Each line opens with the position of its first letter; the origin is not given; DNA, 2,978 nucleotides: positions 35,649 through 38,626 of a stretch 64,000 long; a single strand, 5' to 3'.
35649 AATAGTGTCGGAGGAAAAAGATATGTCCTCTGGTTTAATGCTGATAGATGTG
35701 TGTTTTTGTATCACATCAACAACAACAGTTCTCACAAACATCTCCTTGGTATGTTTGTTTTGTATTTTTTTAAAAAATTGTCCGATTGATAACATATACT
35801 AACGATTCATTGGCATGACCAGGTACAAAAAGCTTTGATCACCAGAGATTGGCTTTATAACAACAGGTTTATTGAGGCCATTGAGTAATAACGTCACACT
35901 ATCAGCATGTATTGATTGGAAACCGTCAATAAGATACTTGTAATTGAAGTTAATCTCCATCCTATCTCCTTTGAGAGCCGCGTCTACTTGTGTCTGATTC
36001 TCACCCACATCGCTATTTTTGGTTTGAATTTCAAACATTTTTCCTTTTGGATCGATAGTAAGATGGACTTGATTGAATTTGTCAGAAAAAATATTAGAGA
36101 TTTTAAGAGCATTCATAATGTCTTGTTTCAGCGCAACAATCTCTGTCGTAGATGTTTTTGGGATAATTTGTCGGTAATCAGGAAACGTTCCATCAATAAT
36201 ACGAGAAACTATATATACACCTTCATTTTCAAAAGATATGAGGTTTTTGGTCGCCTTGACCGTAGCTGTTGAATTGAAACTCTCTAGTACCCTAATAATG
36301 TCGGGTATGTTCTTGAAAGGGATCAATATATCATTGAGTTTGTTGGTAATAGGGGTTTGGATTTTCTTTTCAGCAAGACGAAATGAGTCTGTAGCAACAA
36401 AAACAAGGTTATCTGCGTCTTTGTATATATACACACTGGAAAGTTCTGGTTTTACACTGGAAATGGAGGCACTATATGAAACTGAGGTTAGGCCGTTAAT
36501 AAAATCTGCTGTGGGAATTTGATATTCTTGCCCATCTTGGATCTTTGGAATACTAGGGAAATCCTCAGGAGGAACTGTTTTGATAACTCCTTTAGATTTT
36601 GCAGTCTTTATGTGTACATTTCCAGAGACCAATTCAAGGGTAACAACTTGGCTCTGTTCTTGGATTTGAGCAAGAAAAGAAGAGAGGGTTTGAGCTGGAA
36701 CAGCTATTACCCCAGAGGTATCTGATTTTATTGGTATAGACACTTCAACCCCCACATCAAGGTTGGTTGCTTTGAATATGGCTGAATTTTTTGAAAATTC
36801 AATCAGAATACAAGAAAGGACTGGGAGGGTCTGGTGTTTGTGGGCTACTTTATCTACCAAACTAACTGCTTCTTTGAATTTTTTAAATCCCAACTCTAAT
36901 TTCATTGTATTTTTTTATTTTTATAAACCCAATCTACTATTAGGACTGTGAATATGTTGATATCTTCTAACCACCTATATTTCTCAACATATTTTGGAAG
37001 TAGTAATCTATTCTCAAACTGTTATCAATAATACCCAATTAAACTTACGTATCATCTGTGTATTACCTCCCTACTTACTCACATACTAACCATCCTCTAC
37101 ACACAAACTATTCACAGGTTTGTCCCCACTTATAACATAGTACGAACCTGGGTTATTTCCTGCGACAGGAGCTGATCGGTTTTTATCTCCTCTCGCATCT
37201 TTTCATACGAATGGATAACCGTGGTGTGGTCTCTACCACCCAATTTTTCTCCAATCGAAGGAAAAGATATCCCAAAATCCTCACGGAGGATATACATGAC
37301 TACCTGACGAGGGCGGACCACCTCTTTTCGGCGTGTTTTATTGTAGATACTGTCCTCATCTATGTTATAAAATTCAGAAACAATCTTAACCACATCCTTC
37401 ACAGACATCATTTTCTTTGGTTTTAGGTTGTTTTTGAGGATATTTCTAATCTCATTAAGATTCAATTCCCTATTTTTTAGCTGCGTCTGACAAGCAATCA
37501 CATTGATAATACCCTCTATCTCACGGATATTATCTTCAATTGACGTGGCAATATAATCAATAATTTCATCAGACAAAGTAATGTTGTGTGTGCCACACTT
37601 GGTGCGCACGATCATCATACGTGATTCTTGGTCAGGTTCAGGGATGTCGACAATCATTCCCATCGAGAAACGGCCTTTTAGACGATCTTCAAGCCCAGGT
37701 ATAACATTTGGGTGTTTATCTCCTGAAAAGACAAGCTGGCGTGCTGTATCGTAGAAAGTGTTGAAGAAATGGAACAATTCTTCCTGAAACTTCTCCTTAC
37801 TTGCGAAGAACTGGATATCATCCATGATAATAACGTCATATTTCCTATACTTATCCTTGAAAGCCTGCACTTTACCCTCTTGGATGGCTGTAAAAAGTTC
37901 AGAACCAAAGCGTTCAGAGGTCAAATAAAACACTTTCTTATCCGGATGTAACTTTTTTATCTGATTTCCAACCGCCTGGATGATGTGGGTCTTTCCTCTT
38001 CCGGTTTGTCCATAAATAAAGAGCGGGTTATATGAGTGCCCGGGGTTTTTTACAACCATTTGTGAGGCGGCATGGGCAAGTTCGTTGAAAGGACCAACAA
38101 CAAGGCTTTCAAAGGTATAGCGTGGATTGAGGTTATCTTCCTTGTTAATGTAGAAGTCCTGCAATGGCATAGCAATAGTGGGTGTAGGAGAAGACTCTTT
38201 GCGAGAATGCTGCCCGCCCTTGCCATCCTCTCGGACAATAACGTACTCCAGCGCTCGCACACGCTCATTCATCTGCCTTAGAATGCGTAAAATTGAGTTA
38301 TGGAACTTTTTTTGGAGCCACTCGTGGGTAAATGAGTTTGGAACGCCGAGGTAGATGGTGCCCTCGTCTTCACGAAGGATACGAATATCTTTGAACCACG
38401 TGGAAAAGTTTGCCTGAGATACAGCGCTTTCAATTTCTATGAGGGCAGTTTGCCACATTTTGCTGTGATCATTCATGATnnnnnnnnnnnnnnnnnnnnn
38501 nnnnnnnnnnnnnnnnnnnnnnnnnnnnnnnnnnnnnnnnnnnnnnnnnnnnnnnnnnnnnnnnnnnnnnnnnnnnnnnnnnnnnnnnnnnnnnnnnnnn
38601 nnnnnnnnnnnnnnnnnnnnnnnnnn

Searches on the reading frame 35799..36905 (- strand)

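Call 43: search_protein_families(library=pfam, proteins=[window:35799-36905:-], max_evalue=0.0001)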
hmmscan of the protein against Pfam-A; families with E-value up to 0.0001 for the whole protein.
window:35799-36905:- (368 aa): 3 families
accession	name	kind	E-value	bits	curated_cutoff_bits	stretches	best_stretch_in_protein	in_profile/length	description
PF02767.21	DNA_pol3_beta_2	-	8.2e-27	94.2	27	2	129-243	1-116/116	DNA polymerase III beta subunit, central domain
PF02768.20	DNA_pol3_beta_3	-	2.4e-22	79.4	27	1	245-366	1-120/121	DNA polymerase III beta subunit, C-terminal domain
PF00712.24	DNA_pol3_beta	-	1.4e-19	70.8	24.4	1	1-120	1-120/120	DNA polymerase III beta subunit, N-terminal domain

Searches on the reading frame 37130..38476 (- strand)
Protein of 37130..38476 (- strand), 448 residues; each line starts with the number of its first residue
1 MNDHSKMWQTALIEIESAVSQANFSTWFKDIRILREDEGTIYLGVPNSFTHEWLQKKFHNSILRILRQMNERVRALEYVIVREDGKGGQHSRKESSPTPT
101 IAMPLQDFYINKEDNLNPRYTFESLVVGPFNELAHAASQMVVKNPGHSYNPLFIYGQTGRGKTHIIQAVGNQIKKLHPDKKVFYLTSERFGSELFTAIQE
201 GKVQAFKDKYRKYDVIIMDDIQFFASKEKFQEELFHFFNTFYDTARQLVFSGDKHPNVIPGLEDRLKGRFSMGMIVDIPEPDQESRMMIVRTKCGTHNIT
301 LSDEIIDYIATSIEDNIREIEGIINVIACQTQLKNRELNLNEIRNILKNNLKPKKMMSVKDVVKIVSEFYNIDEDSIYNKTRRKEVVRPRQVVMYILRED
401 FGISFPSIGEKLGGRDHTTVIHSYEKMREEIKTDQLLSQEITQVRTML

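Call 43: search_protein_families(library=pfam, proteins=[window:37130-38476:-], max_evalue=0.0001)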
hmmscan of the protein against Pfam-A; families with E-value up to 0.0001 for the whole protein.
window:37130-38476:- (448 aa): 7 families
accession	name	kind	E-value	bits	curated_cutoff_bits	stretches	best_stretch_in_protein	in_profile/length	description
PF00308.24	Bac_DnaA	-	9.9e-63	211.6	23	1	116-277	1-162/162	Bacterial DnaA ATPAse domain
PF08299.17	Bac_DnaA_C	-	1.1e-24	86.6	31.5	1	360-426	2-68/69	Bacterial dnaA protein helix-turn-helix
PF11638.13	DnaA_N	-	1.2e-13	51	24.6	1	6-67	2-64/65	DnaA N-terminal domain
PF01695.23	IstB_IS21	-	5.7e-09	36.3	24.1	1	152-247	95-188/238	IstB-like ATP binding protein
PF13401.12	AAA_22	-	3.1e-05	24.7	27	0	151-252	7-122/130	AAA domain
PF13173.12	AAA_14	-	3.6e-05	24.2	27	1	150-270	3-115/129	AAA domain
PF00004.35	AAA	-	3.8e-05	24.6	21.2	1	153-244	2-98/131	ATPase family associated with various cellular activities (AAA)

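Call 78: find_homologous_proteins(query=window:37130-38476:-, max_evalue=1e-30)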
Query window:37130-38476:- (448 aa): 8000 proteins with E <= 1e-30 among 8000 candidates; the best 120 are listed.
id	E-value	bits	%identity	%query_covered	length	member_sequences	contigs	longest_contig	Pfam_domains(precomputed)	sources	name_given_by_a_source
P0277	1.9e-281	951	92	100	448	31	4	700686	PF11638.14,PF01695.24,PF00308.25,PF08299.18,PF00004.36,PF13401.13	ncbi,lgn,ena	-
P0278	3.7e-273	924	90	100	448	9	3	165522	PF11638.14,PF01695.24,PF00308.25,PF08299.18,PF00004.36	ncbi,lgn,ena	ncbi:MAG: chromosomal replication initiator protein DnaA [Patescibacteria group bacterium]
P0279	6.5e-273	923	90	100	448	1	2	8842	PF11638.14,PF01695.24,PF00308.25,PF08299.18,PF13401.13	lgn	-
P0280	6.7e-269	910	89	100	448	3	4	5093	PF11638.14,PF01695.24,PF00308.25,PF08299.18,PF00004.36,PF13401.13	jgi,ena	-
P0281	2.5e-268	908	89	100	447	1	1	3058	PF11638.14,PF01695.24,PF00308.25,PF08299.18,PF13401.13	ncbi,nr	ncbi:MAG: chromosomal replication initiator protein DnaA [bacterium]|nr:chromosomal replication init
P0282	1.4e-265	899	87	100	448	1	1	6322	PF11638.14,PF01695.24,PF00308.25,PF08299.18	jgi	-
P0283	1.9e-265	899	87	100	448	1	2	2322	PF11638.14,PF01695.24,PF00308.25,PF08299.18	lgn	-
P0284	2.0e-265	898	88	100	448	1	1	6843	PF11638.14,PF01695.24,PF00308.25,PF08299.18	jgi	jgi:chromosomal replication initiator protein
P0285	1.1e-263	893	87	100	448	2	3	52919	PF11638.14,PF01695.24,PF00308.25,PF08299.18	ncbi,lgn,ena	ncbi:MAG: chromosomal replication initiator protein DnaA [Patescibacteria group bacterium]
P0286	8.5e-262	887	84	100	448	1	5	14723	PF11638.14,PF01695.24,PF00308.25,PF08299.18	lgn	-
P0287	9.3e-261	883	86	99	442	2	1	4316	PF11638.14,PF01695.24,PF00308.25,PF08299.18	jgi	jgi:chromosomal replication initiator protein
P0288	2.3e-259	879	84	100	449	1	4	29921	PF11638.14,PF01695.24,PF00308.25,PF08299.18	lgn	-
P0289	7.1e-259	877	83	100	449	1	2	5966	PF11638.14,PF01695.24,PF00308.25,PF08299.18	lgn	-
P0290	2.0e-256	869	84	100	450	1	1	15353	PF11638.14,PF01695.24,PF00308.25,PF08299.18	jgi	jgi:chromosomal replication initiator protein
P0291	6.9e-255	864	84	100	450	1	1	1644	PF11638.14,PF01695.24,PF00308.25,PF08299.18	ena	-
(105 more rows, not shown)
